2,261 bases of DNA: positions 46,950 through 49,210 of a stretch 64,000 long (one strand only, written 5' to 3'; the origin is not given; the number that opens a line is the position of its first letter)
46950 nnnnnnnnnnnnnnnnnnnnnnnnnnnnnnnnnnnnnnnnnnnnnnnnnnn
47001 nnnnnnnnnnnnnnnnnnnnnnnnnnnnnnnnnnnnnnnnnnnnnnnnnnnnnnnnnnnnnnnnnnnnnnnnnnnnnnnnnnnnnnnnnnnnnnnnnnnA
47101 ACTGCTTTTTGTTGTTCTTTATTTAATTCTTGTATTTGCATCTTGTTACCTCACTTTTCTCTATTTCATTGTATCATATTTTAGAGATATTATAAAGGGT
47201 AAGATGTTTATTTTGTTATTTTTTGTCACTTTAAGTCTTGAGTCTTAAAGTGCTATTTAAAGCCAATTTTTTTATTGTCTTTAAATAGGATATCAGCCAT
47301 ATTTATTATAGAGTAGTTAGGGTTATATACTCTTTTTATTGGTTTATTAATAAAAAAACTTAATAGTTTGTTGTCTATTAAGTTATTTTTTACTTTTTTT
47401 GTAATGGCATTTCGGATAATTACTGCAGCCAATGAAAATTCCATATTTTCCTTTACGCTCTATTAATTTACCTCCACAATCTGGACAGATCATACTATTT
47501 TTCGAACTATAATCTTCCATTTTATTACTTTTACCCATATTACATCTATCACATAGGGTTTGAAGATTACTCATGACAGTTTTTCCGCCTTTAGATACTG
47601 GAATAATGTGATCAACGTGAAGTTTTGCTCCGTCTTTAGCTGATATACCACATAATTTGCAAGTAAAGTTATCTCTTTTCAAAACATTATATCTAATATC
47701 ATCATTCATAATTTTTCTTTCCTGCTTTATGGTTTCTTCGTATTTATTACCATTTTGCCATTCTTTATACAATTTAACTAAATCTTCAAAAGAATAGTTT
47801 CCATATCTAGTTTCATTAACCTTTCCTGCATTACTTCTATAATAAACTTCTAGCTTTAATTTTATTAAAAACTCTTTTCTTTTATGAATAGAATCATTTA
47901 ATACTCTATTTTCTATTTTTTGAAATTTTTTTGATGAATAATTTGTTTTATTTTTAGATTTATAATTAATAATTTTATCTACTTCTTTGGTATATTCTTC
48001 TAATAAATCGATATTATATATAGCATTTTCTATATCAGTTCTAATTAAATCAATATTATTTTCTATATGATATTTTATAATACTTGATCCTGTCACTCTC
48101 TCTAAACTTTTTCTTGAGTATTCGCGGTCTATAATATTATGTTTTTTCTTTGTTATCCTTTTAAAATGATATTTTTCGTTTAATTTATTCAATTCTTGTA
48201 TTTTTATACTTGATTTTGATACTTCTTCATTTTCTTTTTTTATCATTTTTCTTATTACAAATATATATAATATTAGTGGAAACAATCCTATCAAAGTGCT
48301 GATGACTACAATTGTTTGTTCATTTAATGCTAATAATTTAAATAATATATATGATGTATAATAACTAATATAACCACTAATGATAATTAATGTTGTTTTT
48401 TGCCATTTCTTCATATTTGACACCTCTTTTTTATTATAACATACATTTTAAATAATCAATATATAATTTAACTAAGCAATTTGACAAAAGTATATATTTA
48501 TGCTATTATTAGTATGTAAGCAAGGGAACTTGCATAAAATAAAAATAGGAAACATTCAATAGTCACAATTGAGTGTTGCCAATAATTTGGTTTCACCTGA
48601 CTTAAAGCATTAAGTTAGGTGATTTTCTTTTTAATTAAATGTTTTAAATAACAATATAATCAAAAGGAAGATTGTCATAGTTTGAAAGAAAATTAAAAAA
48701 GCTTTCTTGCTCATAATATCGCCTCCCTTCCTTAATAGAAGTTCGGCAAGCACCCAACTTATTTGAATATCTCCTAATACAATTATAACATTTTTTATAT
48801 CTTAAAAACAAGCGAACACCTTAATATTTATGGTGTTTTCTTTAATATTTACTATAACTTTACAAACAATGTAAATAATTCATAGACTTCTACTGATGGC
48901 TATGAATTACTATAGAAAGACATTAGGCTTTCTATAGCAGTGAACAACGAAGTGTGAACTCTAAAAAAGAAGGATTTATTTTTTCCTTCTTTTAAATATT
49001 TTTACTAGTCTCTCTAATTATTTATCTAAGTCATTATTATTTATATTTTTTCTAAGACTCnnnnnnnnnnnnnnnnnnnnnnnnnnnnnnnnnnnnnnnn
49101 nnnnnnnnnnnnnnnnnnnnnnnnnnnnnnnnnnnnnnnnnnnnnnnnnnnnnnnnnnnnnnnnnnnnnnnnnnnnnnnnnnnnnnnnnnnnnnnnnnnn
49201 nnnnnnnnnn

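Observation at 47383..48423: Membrane-anchored HNH nuclease fused to a topoisomerase-type C4 zinc finger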

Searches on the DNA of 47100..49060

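Call 106: search_rna_families(source=window, start=47100, end=49060, threshold=evalue, max_evalue=1)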
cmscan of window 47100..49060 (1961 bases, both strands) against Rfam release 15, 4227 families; matches with E-value up to 1: 0.
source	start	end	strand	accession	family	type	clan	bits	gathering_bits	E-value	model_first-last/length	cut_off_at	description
